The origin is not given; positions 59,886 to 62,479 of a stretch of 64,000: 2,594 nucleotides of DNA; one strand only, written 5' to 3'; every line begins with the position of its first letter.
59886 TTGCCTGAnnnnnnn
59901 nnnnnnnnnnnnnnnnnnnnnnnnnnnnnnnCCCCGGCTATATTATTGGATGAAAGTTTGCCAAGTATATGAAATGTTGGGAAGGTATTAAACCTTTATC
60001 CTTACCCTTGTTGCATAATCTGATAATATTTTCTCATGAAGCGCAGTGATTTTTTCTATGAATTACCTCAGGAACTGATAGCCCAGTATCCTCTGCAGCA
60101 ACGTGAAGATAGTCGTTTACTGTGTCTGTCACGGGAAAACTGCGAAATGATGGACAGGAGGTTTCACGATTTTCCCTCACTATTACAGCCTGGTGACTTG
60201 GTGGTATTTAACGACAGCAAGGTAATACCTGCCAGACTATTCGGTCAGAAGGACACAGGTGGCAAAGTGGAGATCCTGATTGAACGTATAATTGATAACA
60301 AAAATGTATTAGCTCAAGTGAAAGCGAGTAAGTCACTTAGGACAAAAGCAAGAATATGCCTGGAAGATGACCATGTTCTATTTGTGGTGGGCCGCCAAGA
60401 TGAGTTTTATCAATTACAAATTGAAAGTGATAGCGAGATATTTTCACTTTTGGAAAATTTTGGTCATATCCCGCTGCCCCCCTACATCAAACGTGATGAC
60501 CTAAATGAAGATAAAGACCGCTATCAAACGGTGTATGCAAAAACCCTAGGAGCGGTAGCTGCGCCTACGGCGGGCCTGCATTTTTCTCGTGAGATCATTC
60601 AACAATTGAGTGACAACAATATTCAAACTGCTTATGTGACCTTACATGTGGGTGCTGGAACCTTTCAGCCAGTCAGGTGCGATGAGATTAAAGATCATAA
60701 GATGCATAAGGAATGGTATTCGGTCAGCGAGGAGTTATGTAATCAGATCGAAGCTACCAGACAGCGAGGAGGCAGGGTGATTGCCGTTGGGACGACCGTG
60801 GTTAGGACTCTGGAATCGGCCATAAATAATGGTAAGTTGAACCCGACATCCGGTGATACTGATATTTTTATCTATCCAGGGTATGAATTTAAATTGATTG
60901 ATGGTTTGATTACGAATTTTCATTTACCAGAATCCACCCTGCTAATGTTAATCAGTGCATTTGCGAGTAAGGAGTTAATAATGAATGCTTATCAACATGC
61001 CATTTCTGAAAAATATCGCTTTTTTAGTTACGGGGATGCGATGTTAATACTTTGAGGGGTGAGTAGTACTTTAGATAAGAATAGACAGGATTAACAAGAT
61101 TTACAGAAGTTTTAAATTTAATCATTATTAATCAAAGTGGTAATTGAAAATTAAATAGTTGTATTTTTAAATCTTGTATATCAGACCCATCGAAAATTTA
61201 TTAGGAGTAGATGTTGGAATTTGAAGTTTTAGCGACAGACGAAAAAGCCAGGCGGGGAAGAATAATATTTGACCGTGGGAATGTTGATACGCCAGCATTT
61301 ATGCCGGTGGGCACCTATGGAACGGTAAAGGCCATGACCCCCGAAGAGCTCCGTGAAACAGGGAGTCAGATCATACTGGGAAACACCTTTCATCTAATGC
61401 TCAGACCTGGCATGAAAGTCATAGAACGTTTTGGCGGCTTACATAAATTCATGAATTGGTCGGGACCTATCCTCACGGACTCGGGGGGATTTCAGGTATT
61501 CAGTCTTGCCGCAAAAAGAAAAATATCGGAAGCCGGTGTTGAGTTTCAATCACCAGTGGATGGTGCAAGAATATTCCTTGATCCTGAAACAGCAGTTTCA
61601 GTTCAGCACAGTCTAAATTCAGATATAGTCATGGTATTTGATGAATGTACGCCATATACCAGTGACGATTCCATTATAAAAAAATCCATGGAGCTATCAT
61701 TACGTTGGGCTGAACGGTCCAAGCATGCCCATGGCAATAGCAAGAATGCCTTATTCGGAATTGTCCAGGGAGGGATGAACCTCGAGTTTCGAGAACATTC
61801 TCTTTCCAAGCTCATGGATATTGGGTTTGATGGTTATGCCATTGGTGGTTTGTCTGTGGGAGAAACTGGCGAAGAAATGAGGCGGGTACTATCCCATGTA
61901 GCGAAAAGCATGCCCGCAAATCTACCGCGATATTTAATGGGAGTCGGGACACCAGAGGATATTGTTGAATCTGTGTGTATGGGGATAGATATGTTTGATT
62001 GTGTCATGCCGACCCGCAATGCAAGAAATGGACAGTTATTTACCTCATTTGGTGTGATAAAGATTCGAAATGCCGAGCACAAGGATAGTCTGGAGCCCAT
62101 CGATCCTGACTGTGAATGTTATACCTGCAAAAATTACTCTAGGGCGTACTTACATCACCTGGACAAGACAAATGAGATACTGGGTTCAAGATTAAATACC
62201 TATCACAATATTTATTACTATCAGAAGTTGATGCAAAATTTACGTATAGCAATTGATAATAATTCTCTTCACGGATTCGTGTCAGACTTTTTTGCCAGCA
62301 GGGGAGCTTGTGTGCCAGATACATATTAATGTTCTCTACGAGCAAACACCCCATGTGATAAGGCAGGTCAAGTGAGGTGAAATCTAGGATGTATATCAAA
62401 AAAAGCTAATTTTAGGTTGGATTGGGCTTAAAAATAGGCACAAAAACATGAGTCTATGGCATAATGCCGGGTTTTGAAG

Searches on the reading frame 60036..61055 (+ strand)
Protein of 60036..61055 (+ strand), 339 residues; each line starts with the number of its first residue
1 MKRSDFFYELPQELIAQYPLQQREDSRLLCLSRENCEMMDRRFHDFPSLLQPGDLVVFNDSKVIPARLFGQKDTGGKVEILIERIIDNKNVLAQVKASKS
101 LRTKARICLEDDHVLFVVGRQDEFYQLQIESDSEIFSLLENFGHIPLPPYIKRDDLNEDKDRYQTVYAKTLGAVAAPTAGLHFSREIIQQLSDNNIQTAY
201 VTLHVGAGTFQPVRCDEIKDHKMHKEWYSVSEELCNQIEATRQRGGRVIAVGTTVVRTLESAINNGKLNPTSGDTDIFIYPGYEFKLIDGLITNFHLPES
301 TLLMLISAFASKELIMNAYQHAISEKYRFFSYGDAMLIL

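Call 31: search_protein_families(library=pfam, proteins=[window:60036-61055:+], max_evalue=0.0001)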
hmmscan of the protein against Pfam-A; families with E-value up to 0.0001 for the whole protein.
window:60036-61055:+ (339 aa): 1 family
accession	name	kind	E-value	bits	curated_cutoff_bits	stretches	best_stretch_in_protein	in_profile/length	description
PF02547.20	Queuosine_synth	-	4.1e-135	450.5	25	1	4-338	2-322/322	Queuosine biosynthesis protein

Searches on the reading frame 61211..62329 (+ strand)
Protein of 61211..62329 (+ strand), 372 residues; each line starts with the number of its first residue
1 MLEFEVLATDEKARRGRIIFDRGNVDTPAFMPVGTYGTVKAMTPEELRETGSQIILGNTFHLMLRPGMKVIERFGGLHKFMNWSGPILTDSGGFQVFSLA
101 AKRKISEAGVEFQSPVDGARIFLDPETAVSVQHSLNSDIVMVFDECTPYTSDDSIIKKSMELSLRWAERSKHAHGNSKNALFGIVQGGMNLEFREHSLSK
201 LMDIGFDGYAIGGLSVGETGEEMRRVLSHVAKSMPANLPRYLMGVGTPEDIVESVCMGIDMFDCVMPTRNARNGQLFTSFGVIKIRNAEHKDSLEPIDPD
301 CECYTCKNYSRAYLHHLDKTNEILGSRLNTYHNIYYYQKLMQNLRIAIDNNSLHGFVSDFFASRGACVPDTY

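Call 78: search_protein_families(library=pfam, proteins=[window:61211-62329:+], max_evalue=0.0001)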
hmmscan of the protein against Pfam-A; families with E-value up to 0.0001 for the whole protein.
window:61211-62329:+ (372 aa): 1 family
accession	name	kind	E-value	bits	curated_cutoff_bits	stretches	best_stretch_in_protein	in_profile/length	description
PF01702.25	TGT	-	2.2e-160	534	26.3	1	12-364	2-355/357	Queuine tRNA-ribosyltransferase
